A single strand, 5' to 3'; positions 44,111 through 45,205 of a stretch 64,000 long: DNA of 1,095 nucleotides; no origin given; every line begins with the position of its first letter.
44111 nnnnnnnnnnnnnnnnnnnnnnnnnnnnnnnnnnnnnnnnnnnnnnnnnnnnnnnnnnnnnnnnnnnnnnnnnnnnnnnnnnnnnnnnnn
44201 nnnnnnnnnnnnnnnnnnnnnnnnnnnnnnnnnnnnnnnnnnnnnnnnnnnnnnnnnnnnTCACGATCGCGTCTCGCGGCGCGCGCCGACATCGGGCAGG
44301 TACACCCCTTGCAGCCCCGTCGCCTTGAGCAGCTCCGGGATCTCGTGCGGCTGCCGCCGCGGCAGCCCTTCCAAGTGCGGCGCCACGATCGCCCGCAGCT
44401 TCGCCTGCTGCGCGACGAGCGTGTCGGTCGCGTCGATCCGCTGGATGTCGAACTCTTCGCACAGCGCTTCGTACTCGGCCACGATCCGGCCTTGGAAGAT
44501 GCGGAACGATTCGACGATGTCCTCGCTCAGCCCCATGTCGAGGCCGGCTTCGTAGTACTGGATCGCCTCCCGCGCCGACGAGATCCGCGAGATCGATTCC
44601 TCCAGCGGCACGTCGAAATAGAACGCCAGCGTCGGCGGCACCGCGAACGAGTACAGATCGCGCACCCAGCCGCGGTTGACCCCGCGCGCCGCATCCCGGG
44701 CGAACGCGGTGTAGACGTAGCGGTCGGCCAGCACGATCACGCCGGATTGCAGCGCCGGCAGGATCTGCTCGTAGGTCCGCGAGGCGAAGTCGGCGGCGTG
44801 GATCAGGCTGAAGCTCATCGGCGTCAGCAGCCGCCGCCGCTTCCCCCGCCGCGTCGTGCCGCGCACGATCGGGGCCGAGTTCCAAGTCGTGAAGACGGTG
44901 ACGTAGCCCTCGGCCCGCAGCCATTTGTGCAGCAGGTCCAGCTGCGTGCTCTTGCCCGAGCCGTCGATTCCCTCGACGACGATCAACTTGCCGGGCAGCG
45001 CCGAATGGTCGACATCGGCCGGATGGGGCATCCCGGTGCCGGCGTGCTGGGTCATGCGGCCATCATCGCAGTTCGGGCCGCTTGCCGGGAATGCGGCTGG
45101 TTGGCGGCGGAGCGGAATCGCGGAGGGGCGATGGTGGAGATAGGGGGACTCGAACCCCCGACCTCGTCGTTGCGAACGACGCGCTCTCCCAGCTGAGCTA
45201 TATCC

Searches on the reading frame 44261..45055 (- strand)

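Call 63: search_protein_families(library=pfam, proteins=[window:44261-45055:-], max_evalue=0.01)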
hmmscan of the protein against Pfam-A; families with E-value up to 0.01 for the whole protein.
window:44261-45055:- (264 aa): 1 family
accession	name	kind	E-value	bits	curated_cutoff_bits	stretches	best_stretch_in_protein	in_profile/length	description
PF02223.23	Thymidylate_kin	-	2.5e-19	70.1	27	1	27-166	1-141/185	Thymidylate kinase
